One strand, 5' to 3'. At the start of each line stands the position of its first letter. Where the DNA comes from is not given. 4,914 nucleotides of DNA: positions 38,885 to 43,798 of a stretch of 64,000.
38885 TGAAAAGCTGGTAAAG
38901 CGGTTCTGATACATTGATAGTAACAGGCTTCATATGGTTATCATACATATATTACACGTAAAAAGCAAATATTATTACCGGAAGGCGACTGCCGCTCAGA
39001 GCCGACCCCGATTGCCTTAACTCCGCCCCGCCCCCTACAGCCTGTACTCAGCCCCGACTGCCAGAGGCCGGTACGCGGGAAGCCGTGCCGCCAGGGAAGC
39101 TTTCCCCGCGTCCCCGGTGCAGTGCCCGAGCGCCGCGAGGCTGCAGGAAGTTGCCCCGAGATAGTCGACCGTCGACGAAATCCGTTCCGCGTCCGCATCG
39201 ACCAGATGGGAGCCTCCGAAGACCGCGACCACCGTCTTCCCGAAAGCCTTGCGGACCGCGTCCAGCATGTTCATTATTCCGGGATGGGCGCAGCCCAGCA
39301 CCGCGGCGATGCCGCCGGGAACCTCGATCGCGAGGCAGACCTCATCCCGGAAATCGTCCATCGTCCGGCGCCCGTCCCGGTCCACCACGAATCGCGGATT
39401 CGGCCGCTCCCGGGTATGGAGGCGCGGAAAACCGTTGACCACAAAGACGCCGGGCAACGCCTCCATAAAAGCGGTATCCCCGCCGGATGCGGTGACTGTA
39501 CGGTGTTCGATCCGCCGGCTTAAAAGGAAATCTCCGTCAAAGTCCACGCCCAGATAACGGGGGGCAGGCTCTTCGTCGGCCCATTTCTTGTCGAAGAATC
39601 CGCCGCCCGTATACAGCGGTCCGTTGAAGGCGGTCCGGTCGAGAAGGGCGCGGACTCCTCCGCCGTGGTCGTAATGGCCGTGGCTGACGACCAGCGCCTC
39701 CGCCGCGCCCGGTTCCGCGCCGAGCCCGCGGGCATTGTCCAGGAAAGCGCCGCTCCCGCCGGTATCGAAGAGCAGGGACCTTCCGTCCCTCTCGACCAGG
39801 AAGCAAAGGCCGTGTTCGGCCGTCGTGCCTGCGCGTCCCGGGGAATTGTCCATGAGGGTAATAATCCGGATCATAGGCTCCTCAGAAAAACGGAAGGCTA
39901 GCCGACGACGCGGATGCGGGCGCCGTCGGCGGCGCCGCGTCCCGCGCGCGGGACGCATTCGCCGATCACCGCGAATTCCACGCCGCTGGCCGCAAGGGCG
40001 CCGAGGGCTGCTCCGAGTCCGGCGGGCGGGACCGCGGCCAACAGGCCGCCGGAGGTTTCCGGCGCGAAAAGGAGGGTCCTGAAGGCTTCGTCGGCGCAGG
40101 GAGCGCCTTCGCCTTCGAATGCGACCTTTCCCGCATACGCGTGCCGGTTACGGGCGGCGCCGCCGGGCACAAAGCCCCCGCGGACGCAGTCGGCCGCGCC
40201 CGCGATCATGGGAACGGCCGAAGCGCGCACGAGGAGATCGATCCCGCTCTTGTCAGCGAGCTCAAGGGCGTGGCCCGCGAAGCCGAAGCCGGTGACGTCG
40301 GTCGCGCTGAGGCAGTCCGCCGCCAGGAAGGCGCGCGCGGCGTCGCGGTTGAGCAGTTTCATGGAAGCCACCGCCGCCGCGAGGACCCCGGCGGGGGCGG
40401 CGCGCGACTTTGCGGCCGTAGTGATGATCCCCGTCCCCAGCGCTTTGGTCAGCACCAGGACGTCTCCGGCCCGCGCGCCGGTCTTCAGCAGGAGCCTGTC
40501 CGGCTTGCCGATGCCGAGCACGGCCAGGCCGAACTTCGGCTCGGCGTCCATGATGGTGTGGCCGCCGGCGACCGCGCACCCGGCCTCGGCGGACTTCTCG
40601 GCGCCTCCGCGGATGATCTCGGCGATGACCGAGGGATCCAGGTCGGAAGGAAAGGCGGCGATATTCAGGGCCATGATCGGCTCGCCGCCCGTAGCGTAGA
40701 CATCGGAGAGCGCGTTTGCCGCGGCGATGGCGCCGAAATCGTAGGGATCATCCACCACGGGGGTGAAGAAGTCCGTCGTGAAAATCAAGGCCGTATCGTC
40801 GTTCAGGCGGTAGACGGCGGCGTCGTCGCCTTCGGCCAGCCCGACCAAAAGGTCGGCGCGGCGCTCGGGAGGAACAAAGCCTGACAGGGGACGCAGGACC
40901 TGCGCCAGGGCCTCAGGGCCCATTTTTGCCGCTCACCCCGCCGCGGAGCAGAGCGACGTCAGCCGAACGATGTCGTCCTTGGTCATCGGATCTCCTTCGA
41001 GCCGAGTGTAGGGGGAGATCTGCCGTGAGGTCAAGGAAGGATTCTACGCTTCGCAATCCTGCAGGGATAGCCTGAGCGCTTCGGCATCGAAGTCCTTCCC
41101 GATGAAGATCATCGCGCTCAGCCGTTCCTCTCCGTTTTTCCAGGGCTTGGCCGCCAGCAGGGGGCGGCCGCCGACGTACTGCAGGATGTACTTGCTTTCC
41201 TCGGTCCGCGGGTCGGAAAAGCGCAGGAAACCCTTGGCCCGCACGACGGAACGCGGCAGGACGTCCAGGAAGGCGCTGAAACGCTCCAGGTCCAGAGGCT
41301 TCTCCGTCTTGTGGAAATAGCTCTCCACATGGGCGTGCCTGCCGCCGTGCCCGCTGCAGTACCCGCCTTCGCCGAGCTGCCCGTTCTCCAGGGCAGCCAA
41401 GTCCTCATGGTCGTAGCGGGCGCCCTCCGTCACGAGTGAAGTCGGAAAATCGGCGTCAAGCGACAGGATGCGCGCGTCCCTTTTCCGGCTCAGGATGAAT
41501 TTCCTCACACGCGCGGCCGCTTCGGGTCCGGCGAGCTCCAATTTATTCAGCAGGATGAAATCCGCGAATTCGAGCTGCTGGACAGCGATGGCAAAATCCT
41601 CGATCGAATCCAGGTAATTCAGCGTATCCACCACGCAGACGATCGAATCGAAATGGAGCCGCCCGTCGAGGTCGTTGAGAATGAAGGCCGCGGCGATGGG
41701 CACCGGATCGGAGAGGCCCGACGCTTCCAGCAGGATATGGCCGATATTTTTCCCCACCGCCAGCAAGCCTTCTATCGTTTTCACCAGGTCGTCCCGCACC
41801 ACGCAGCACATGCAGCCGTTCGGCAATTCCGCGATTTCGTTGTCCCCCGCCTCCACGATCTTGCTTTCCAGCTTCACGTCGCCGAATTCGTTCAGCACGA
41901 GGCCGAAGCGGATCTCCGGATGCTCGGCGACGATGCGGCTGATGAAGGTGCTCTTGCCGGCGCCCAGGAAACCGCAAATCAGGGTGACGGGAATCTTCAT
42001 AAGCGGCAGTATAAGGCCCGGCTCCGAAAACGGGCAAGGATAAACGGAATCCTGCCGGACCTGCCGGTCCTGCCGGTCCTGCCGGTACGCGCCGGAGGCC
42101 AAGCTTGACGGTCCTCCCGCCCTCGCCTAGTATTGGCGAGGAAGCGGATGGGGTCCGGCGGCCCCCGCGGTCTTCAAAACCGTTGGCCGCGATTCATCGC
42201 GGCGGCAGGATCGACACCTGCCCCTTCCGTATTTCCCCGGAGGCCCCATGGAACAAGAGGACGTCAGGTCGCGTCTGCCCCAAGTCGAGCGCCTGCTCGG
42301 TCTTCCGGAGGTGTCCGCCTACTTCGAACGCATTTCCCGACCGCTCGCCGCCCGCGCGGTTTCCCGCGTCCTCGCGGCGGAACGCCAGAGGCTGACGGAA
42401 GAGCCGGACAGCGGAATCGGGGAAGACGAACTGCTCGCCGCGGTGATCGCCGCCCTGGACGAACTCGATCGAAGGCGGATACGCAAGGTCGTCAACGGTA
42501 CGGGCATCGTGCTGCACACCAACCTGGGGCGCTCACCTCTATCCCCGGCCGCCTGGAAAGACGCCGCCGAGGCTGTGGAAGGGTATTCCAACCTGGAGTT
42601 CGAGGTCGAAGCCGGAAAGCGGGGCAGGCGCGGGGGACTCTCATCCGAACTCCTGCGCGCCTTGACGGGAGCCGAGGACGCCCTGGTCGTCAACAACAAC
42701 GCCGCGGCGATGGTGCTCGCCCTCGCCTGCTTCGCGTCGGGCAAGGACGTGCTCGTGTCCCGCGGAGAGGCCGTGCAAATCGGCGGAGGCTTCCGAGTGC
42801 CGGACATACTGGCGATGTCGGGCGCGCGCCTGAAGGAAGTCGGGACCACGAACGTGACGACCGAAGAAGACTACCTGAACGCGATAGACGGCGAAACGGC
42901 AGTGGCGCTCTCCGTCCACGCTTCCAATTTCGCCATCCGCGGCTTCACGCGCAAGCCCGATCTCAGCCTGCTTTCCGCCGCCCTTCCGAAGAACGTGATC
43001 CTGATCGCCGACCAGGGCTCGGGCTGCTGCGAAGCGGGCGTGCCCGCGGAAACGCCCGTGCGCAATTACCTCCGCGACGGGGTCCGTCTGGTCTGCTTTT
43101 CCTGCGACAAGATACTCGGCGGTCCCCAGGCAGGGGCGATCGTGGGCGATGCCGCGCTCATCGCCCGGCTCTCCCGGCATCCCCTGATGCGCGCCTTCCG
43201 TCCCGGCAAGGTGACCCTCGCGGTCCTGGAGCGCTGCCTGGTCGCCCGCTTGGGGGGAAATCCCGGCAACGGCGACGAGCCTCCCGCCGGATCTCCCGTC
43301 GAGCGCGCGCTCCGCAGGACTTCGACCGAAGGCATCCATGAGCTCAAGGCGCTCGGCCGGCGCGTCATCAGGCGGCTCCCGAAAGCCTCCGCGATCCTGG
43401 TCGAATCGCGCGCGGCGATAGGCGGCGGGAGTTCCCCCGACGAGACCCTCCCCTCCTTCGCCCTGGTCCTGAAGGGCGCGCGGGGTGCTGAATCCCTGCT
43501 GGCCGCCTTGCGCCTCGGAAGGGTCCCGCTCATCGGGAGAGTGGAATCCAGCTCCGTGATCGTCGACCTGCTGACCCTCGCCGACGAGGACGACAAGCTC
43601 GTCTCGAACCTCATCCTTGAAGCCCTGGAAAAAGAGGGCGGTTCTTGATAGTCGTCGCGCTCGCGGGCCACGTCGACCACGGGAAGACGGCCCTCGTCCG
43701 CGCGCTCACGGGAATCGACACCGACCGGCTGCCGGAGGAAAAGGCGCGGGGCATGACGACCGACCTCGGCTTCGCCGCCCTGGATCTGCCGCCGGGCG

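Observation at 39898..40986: selD is a selenoprotein. In-frame UGA at 40933-40935 with a downstream hairpin; the ORF track truncated the gene.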

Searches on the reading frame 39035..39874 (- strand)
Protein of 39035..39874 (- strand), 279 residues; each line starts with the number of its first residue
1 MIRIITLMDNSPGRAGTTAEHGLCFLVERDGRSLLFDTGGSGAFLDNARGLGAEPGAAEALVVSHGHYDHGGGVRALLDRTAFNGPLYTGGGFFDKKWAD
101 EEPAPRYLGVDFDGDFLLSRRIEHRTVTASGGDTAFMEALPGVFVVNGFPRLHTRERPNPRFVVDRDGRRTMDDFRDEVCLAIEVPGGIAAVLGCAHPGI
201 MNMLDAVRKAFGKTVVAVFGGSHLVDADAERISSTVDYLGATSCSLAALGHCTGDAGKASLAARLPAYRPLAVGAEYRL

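Call 5: search_protein_families(library=ncbifam, proteins=[window:39035-39874:-])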
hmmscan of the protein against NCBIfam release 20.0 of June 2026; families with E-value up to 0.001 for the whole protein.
window:39035-39874:- (279 aa): 2 families
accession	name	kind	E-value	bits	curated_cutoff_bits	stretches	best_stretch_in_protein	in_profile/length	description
NF008580.0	PRK11539.1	equivalog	0.00044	18.7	969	1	21-79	512-575/758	ComEC family protein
NF040469.1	blaEFM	exception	0.00069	18.8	610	1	25-80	73-130/302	EFM family subclass B3 metallo-beta-lactamase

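Call 41: search_protein_families(library=pfam, proteins=[window:39035-39874:-])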
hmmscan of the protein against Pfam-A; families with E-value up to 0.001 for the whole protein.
window:39035-39874:- (279 aa): 1 family
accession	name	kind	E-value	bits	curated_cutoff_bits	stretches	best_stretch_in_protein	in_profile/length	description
PF00753.33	Lactamase_B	-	1.2e-12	48.7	22.7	1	19-107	3-93/196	Metallo-beta-lactamase superfamily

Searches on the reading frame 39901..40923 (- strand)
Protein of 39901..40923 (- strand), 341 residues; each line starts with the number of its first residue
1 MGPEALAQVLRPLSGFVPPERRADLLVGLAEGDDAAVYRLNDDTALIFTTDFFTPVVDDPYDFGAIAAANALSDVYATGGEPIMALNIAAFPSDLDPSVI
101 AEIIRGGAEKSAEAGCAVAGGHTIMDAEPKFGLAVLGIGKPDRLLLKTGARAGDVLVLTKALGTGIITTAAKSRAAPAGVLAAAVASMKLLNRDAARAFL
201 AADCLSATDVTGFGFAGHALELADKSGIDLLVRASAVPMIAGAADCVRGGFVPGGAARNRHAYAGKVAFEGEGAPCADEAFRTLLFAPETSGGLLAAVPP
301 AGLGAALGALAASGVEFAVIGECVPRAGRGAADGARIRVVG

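Call 16: find_related_loci(query=window:39901-40923:-, collection=metagenome_contigs, flank=3000)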
Query window:39901-40923:- (341 aa) in metagenome_contigs; peptide patterns used: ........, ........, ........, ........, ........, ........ (x = any residue, [..] = any of these).
599 stretches matched a pattern (row limit reached: there are more); 582 encode a relative of the query (tblastn E <= 1e-3); the best 80 are kept; 80 distinct loci.
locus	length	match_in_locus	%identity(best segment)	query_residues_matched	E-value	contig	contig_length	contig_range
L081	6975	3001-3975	66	1-335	1e-129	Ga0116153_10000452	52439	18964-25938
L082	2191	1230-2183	58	1-322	1e-109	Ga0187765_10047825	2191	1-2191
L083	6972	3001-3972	58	1-330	6e-98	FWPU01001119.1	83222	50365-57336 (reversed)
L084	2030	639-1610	51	1-328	5e-98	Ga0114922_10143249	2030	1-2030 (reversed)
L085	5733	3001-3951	50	4-324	1e-92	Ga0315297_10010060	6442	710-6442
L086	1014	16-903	53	1-298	2e-101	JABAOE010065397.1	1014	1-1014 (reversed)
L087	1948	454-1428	47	1-329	2e-96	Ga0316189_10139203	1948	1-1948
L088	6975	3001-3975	50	4-340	3e-91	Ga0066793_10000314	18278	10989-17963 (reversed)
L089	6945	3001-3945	50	3-322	3e-91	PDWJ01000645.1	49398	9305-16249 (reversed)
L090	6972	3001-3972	50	1-330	4e-91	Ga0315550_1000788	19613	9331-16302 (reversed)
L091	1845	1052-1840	60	1-263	9e-96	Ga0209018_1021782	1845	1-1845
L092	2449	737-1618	55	3-301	7e-94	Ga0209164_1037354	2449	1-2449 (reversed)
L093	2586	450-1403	51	3-327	6e-93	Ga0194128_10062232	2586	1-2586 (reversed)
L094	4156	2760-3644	53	1-299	1e-90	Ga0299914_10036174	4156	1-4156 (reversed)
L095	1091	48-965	49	1-310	1e-97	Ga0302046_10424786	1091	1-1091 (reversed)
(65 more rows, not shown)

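Call 51: search_protein_families(library=ncbifam, proteins=[window:39901-40923:-], max_evalue=1e-20)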
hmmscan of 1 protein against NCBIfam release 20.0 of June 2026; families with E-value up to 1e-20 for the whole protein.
window:39901-40923:- (341 aa): 5 families
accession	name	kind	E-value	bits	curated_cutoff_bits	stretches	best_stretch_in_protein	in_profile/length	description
TIGR00476.1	selD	equivalog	3.6e-101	338.5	125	1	2-301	16-309/311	selenide, water dikinase SelD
NF002098.0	PRK00943.1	equivalog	4.5e-89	298.8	299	1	16-327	33-338/347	selenide, water dikinase SelD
NF010705.0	PRK14105.1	equivalog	1.2e-43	149.3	291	1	15-165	32-180/345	selenide, water dikinase SelD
TIGR04369.1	fusion_not_SelD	hypoth_equivalog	3.5e-27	94.9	700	1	31-300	382-683/701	oxidoreductase/SelD-related fusion protein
TIGR01379.1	thiL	equivalog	2.2e-23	82.7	184.15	1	26-247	18-246/320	thiamine-phosphate kinase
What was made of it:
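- The truncated protein lacks the catalytic Sec/Cys-x-x-Lys loop and starts at model position 16 (call 51).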

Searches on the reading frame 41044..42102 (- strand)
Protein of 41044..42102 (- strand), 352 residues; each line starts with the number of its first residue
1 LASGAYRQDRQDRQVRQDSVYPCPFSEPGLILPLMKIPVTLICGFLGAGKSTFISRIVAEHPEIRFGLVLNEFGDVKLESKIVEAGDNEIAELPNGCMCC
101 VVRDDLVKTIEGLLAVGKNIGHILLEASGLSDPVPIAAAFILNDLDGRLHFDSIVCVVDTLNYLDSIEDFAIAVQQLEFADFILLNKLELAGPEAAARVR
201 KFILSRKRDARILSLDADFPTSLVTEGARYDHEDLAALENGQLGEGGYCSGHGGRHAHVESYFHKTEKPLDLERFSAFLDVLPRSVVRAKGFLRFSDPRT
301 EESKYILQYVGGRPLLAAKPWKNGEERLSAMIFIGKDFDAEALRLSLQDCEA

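Call 5: search_protein_families(library=ncbifam, proteins=[window:41044-42102:-])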
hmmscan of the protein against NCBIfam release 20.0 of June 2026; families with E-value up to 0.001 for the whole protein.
window:41044-42102:- (352 aa): 5 families
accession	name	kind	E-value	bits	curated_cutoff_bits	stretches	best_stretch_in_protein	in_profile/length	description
TIGR02475.1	CobW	equivalog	8.3e-39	133.4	332.1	2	35-160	2-133/342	cobalamin biosynthesis protein CobW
NF038288.1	chaper_GTP_ZigA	equivalog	1.1e-38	133.2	600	2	37-167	1-142/390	zinc metallochaperone GTPase ZigA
NF008578.0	PRK11537.1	equivalog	1.4e-31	109.9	361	1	36-346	3-312/318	GTPase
NF041053.1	CobW_rel_Se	equivalog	2.3e-08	33.9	180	1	40-215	4-181/195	CobW-related selenoprotein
NF047431.1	hiber_recruit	equivalog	0.00012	21.2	375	0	77-139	48-109/402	ribosome hibernation factor-recruiting GTPase MRF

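Call 41: search_protein_families(library=pfam, proteins=[window:41044-42102:-])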
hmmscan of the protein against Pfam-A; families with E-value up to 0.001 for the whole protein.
window:41044-42102:- (352 aa): 2 families
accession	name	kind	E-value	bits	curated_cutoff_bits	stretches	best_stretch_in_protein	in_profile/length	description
PF02492.25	cobW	-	1.9e-41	142.1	20.7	1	38-210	1-176/180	CobW/HypB/UreG, nucleotide-binding domain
PF07683.19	CobW_C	-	5.5e-18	65.1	22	1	260-350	2-93/94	Cobalamin synthesis protein cobW C-terminal domain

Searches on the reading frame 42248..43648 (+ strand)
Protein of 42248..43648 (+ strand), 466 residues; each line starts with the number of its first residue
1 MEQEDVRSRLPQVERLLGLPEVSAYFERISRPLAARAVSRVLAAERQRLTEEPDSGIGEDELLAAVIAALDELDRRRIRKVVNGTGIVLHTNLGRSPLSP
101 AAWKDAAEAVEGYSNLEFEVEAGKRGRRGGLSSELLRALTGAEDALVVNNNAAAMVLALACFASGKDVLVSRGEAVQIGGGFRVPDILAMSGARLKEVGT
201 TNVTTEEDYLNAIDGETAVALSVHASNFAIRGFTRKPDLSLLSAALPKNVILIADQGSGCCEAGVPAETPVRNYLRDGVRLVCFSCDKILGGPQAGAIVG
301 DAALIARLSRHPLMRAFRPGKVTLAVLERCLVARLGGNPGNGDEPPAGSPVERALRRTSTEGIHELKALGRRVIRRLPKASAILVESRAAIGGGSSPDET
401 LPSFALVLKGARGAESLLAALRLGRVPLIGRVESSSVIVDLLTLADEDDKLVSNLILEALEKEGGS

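Call 5: search_protein_families(library=ncbifam, proteins=[window:42248-43648:+])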
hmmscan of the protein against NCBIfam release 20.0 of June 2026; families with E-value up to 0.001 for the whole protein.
window:42248-43648:+ (466 aa): 4 families
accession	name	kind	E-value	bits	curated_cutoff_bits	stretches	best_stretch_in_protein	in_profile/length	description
TIGR00474.1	selA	equivalog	5.6e-134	447.4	267.9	1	8-454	2-451/455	L-seryl-tRNA(Sec) selenium transferase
TIGR01437.1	selA_rel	subfamily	4.2e-11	42.3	385.3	1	145-325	79-248/363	DgaE family pyridoxal phosphate-dependent ammonia lyase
NF047797.1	glminPNH3LysDgaE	equivalog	1.9e-10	40.3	600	1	78-322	9-247/367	D-glucosaminate-6-phosphate ammonia lyase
TIGR03576.1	pyridox_MJ0158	hypoth_equivalog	7.6e-05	22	304.45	1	201-310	123-226/346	TIGR03576 family pyridoxal phosphate-dependent enzyme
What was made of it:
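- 42248..43648 (+): selA, L-seryl-tRNA(Sec) selenium transferase. TIGR00474 scores 447.4 bits against a cutoff of 267.9 (call 5).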

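Call 52: search_protein_families(library=pfam, proteins=[window:42248-43648:+])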
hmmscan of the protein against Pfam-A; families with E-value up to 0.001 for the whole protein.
window:42248-43648:+ (466 aa): 2 families
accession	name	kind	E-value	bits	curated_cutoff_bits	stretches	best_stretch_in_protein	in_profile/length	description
PF03841.19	SelA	-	2.2e-98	330.1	22.8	1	81-444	1-366/367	L-seryl-tRNA selenium transferase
PF12390.13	Se-cys_synth_N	-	3e-05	24.5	22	1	7-46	1-40/40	Selenocysteine synthase N terminal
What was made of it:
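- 42248..43648 (+): PF03841 SelA (call 52).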
